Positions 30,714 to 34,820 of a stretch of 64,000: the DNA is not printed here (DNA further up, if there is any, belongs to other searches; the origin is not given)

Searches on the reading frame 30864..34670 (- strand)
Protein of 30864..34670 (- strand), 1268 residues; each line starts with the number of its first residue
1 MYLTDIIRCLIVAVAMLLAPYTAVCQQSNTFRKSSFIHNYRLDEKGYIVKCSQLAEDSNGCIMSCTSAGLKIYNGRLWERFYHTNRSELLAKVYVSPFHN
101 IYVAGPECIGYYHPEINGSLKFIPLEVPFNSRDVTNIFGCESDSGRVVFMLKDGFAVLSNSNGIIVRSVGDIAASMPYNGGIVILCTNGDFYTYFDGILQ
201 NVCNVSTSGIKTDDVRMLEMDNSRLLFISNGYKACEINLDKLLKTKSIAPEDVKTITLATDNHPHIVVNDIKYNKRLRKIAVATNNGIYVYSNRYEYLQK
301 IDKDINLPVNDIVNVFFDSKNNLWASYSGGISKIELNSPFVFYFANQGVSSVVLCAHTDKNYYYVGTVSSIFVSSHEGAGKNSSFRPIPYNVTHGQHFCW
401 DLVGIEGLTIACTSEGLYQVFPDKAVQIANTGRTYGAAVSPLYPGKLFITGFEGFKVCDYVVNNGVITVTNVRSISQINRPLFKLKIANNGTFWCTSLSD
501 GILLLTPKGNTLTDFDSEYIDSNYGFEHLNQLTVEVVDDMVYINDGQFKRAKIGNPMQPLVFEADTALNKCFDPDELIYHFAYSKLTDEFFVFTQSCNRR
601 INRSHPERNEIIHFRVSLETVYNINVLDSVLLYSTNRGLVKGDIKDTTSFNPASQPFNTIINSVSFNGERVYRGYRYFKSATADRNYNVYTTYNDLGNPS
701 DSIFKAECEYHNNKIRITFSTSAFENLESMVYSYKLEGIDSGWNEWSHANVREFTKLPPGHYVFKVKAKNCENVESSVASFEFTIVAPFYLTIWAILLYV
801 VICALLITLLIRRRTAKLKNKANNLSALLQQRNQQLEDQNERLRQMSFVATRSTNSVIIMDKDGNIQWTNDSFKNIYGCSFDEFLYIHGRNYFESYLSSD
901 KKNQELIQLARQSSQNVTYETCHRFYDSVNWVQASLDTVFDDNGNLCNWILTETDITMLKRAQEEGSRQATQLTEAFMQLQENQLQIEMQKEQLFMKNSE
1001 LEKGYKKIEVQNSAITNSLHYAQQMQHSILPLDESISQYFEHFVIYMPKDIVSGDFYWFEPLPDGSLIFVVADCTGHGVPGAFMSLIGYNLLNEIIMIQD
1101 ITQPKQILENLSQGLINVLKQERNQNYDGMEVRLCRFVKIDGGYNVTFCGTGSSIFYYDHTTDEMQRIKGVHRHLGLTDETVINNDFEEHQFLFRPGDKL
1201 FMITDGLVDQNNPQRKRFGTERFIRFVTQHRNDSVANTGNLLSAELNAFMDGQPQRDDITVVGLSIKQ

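Call 19: search_protein_families(library=pfam, proteins=[window:30864-34670:-], max_evalue=0.001)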
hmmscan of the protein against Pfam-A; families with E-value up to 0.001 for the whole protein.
window:30864-34670:- (1268 aa): 5 families
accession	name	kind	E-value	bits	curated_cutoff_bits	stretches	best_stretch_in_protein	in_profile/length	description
PF07228.17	SpoIIE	-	1e-24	88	25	1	1063-1265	1-190/192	Stage II sporulation protein E (SpoIIE)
PF07495.19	Y_Y_Y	-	4.6e-14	52.5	26.6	1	725-785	3-64/65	Y_Y_Y domain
PF13426.13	PAS_9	-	3.6e-09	37.3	27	1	855-957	2-102/103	PAS domain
PF00989.32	PAS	-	0.00054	20.4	22.6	0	853-952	10-109/113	PAS fold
PF08448.16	PAS_4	-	0.00087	19.9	23.1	0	855-961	6-110/110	PAS fold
